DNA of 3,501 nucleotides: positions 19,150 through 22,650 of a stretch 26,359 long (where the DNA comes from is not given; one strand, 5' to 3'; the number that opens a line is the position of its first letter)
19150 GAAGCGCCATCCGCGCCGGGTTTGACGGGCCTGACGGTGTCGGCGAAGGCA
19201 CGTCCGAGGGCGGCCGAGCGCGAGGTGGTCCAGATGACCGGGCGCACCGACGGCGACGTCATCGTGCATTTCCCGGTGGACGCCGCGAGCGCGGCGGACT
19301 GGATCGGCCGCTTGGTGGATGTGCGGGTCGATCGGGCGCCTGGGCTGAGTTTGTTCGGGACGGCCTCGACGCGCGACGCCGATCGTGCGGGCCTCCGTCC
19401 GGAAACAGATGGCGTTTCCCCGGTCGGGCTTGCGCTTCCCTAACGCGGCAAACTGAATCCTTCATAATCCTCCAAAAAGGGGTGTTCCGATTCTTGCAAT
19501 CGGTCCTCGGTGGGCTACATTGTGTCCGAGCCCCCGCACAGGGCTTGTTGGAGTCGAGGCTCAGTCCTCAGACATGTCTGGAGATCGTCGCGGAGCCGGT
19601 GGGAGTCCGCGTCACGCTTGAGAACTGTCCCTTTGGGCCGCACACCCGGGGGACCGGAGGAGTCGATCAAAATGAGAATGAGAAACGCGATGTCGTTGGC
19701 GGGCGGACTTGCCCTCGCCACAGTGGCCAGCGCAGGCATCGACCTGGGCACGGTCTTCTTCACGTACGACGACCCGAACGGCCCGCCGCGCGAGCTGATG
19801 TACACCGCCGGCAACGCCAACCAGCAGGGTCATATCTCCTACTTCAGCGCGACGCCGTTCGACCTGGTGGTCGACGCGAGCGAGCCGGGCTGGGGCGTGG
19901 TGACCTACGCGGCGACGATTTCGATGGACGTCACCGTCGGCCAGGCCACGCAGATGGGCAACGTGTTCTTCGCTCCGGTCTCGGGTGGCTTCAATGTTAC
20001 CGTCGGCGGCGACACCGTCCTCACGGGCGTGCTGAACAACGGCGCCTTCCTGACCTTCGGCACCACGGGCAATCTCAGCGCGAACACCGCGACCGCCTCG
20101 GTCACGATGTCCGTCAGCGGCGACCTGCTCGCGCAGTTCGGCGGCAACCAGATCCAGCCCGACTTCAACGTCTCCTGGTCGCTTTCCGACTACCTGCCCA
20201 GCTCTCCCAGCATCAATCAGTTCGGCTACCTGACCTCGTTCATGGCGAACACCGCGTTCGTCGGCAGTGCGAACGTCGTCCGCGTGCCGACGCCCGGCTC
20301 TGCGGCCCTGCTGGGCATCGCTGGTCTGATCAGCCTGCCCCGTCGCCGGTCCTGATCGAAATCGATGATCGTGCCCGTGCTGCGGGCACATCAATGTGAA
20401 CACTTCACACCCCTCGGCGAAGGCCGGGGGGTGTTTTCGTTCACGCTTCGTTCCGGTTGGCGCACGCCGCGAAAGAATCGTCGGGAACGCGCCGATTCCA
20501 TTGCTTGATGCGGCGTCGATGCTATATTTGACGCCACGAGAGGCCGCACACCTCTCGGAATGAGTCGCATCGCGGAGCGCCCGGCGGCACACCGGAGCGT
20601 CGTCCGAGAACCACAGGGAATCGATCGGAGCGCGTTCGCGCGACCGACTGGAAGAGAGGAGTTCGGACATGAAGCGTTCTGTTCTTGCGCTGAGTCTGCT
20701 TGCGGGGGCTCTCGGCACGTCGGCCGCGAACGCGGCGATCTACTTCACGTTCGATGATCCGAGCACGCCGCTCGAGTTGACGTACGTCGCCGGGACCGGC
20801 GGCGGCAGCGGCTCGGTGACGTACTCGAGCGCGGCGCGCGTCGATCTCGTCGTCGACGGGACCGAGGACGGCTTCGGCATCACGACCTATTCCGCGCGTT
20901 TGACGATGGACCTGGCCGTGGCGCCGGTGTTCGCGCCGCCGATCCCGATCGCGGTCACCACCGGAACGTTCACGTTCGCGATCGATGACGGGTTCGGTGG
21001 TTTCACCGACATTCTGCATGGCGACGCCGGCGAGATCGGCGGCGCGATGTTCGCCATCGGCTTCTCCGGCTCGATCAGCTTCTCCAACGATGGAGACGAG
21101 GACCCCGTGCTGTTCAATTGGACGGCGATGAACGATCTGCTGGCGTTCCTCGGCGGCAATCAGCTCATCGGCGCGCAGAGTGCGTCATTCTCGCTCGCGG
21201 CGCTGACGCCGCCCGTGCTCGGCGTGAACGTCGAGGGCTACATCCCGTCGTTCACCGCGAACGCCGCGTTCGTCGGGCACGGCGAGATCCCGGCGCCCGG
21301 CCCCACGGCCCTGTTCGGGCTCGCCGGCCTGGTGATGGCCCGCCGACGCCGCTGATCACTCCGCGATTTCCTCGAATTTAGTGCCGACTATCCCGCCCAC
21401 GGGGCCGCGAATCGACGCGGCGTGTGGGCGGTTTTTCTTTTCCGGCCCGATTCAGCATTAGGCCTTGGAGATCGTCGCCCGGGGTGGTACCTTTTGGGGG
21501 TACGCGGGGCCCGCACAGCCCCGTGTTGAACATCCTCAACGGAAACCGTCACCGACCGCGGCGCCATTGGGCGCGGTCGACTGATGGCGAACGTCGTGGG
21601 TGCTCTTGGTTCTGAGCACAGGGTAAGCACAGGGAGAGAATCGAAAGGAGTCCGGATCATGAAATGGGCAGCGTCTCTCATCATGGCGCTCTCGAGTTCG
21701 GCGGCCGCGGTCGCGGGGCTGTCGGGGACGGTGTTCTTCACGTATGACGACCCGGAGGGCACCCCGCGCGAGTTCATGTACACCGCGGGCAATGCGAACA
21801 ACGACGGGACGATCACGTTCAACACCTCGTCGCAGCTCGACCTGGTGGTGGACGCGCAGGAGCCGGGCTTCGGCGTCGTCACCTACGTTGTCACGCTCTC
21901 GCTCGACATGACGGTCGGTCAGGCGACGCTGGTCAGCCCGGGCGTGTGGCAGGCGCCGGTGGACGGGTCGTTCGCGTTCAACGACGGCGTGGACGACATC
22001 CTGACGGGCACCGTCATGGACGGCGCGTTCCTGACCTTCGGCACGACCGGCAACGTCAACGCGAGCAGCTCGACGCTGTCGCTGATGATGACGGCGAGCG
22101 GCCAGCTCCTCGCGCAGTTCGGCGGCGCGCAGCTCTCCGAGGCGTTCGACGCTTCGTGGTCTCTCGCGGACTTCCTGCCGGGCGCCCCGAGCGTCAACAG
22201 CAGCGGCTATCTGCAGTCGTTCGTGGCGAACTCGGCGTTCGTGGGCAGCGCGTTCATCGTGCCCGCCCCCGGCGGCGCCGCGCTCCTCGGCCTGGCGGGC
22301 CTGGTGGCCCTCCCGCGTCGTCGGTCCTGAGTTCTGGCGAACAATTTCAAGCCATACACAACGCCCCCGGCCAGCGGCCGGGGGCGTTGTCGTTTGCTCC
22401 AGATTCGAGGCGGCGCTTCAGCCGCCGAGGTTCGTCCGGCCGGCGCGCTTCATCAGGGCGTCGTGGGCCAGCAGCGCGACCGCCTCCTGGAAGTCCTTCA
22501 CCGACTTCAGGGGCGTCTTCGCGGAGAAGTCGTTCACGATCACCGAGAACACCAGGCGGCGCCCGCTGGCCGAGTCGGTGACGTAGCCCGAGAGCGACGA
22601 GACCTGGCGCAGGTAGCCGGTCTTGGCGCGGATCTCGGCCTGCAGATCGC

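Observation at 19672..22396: Tandem array of three monocistronic paralogs encoding small secreted proteins with a variant PEP-CTERM tail (VP[AT]PG...RRR)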

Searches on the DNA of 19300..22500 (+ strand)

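Call 24: search_rna_families(source=window, start=19300, end=22500, threshold=evalue, max_evalue=1)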
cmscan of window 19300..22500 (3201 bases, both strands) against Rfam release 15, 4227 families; matches with E-value up to 1: 3.
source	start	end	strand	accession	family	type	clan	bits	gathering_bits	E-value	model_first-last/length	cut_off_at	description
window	22441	22490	+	RF02873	AS-traI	Gene; antisense;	-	25.6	99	0.091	1-77/77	no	Antisense to traI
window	20928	21050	-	RF03984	MIR2933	Gene; miRNA;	-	20.1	70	0.83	1-112/112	no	MIR2933 microRNA precursor family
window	20407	20434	-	RF02621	BSnc120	Gene; sRNA;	-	18.9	114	0.99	42-69/88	no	Brucella sRNA 120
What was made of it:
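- Tried and rejected: Rfam: no family matches the leaders (call 24).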

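Call 92: build_rna_model(alignment_id=A10, structure=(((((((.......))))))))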
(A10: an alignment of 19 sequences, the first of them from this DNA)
Model R1 built from alignment A10 (19 sequences, 21 columns); structure: as given.
model positions 21; base pairs 7; branch points 0; effective number of sequences 19; information 1.152 bits per position. Calibrated on 0.2 Mb of random sequence (short: E-values are rough).
structure used (alignment columns):
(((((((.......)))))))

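Call 93: search_with_rna_model(model_id=R1, sources=[window, L001, L003, L006, L007, L008, L010, L011, L012, L013, L021, L022, L023, L024, L025, L026, L027, L028, L030, L031, L032, L033, L035, L036, L037], max_evalue=10)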
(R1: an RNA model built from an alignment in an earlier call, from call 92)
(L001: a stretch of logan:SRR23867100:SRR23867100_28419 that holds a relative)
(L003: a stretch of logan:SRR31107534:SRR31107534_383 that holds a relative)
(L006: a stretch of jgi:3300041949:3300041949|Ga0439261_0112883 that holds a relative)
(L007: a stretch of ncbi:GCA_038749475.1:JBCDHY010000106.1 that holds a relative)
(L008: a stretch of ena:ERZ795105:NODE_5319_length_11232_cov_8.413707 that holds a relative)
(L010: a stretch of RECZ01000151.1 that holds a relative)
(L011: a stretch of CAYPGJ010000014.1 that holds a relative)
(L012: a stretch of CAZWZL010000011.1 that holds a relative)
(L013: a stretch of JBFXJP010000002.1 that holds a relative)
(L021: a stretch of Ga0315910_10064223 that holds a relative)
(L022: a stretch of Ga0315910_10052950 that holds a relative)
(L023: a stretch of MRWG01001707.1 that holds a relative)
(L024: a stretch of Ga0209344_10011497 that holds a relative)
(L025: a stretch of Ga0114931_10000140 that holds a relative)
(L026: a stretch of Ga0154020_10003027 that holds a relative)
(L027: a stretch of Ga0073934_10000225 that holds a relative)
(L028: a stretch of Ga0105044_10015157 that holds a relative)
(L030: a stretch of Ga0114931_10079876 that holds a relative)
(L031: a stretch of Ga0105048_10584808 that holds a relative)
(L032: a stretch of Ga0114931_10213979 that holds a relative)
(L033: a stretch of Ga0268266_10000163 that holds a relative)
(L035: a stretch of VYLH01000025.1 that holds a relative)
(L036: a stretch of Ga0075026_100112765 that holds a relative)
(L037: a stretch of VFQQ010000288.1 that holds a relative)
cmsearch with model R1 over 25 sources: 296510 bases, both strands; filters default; matches with E-value up to 10: 54.
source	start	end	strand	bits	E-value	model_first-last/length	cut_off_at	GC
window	20537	20557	+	30.2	0.00018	1-21/21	no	0.71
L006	965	985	+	29.5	0.00029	1-21/21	no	0.9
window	19527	19547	+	29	0.0004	1-21/21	no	0.76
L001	1035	1055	+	29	0.0004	1-21/21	no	0.81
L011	9803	9823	+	28.6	0.00051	1-21/21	no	0.81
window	21504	21524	+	28.5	0.00052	1-21/21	no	0.86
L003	8841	8861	+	28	0.00074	1-21/21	no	0.71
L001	1931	1951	+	27.9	0.00078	1-21/21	no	0.76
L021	1225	1245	+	27.9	0.00078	1-21/21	no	0.76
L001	2947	2967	+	27.7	0.00085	1-21/21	no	0.81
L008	6093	6113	+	27.7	0.00085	1-21/21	no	0.81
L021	2240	2260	+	27.7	0.00085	1-21/21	no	0.81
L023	618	638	+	27.4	0.001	1-21/21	no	0.86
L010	7207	7227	+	27.3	0.0011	1-21/21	no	0.86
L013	9804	9824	+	27.1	0.0012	1-21/21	no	0.76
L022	758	778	+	27.1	0.0012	1-21/21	no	0.76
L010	9484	9504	+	26.7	0.0016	1-21/21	no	0.86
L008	5188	5208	+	26.4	0.002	1-21/21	no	0.76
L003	9841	9861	+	26.2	0.0022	1-21/21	no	0.71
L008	5088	5108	+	26.2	0.0022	1-21/21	no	0.67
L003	10850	10870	+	23.8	0.0094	1-21/21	no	0.76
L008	7101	7121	+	20.3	0.081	1-21/21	no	0.71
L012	9862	9882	+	19.2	0.16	1-21/21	no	0.71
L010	7151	7171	+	18.8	0.2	1-21/21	no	0.67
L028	4659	4679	+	18.7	0.21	1-21/21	no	0.9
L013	9894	9914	+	18.6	0.22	1-21/21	no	0.76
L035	8838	8863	+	18.1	0.31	1-21/21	no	0.85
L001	942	961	+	17.2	0.54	1-21/21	no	0.8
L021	235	254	+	17.1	0.59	1-21/21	no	0.7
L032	648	668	+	16.8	0.7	1-21/21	no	0.71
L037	3428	3446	-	16.7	0.71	1-21/21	no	0.89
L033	6882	6902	-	16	1.1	1-21/21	no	0.81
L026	6117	6137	+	15.9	1.2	1-21/21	no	0.86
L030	2420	2440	+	15.4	1.7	1-21/21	no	0.86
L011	9895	9915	+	15.3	1.7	1-21/21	no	0.71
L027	1038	1063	-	15.2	1.8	1-21/21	no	0.73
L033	9970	9990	-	14.4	3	1-21/21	no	0.81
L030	452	484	+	14.3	3.2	1-21/21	no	0.76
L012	9955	9975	+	14.2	3.5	1-21/21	no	0.76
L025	15703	15723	-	14.2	3.5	1-21/21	no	0.86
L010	3589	3608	+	13.8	4.4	1-21/21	no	0.75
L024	763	783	+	13.6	5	1-21/21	no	0.71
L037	6471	6488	+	13.4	5.6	1-21/21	no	0.89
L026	8815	8835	-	13.4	5.6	1-21/21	no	0.81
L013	8356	8376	-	13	7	1-21/21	no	0.81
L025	2112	2133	+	12.9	7.7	1-21/21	no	0.77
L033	4643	4665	+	12.8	8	1-21/21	no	0.78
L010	350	383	+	12.6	9.2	1-21/21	no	0.74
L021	1323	1342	+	12.6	9.3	1-21/21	no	0.75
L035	4190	4210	+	12.5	9.8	1-21/21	no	0.81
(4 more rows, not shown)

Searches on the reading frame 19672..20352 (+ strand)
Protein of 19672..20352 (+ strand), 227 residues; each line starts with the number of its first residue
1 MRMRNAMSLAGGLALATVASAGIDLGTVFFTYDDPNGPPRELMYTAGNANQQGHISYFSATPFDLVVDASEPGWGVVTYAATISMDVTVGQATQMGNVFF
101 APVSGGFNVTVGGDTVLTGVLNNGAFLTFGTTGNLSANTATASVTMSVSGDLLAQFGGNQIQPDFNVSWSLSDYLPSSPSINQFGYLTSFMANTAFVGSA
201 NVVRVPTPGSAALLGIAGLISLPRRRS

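Call 5: search_protein_families(library=ncbifam, proteins=[window:19672-20352:+], max_evalue=10)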
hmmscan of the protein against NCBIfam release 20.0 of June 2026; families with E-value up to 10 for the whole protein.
window:19672-20352:+ (227 aa): 0 families

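Call 6: search_protein_families(library=pfam, proteins=[window:19672-20352:+], max_evalue=10)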
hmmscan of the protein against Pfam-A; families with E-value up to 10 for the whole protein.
window:19672-20352:+ (227 aa): 0 families
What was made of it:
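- On PEP-CTERM sorting domain (TIGR02595 / PF07589): Full-length g1, g2 and g3 give no hit (calls 5, 6).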

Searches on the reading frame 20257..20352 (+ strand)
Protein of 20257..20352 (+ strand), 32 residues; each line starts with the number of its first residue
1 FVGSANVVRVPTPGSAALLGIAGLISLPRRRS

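Call 16: search_protein_families(library=ncbifam, proteins=[window:20257-20352:+], max_evalue=10)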
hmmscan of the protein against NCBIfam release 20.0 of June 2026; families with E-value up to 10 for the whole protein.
seq(32 aa): 6 families
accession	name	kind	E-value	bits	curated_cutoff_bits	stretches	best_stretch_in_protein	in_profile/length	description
NF041538.1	PEP_EDSA_1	subfamily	0.0029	17.3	100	1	4-31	277-307/307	EDSAP-1 family PEP-CTERM protein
NF041927.1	Xrt_dep_XDP1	equivalog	0.007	16.4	125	1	8-31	217-242/242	exosortase-dependent surface protein XDP1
NF033554.9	floc_PepA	equivalog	0.0071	16.2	80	1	3-32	230-261/261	flocculation-associated PEP-CTERM protein PepA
NF038120.1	PEP_CTERM_QFxxD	subfamily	0.029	14.3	80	1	6-31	189-213/215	NF038120 family PEP-CTERM protein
NF007198.0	PRK09619.1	equivalog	0.1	12.3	267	1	3-28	184-209/218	flagellar hook assembly protein FlgD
NF038125.1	PEP_CTERM_THxN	subfamily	0.11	12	85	1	6-30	220-245/246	THxN family PEP-CTERM protein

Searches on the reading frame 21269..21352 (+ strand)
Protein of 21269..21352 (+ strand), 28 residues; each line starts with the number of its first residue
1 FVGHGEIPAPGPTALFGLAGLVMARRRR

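Call 16: search_protein_families(library=ncbifam, proteins=[window:21269-21352:+], max_evalue=10)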
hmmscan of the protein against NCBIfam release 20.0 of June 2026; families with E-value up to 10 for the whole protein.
seq(28 aa): 10 families
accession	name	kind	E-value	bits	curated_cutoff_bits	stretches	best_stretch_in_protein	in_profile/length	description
TIGR03901.2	MYXO-CTERM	domain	0.00017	21.9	20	1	9-28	14-33/34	MYXO-CTERM sorting domain-containing protein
NF041927.1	Xrt_dep_XDP1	equivalog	0.0008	19.5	125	1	5-28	217-242/242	exosortase-dependent surface protein XDP1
TIGR03382.1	GC_trans_RRR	domain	0.0055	17.3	15.85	1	8-28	7-27/27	MYXO-CTERM sorting domain-containing protein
TIGR02595.1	PEP_CTERM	domain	0.0064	17.3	16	1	7-28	1-22/24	PEP-CTERM sorting domain-containing protein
NF058571.1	GVDTG_CTERM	domain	0.014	15.7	29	1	11-27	28-44/44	GVDTG sorting domain-containing protein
NF038125.1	PEP_CTERM_THxN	subfamily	0.048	13.2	85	1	7-28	223-246/246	THxN family PEP-CTERM protein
TIGR03778.1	VPDSG_CTERM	subfamily_domain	0.06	13.5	22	1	15-27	12-24/24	VPDSG-CTERM sorting domain-containing protein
NF041538.1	PEP_EDSA_1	subfamily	0.06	13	100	1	7-28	284-307/307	EDSAP-1 family PEP-CTERM protein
TIGR03370.1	VPLPA-CTERM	domain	0.1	12.7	25.35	1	17-28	13-24/25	VPLPA-CTERM sorting domain-containing protein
NF033554.9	floc_PepA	equivalog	0.1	12.4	80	1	6-28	236-260/261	flocculation-associated PEP-CTERM protein PepA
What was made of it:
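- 20669..21355 (+): g2, paralog type B, 228 aa; tail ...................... (21287-21352). The isolated tail scores 17.3 bits on TIGR02595 against a cut-off of 16 (call 16).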
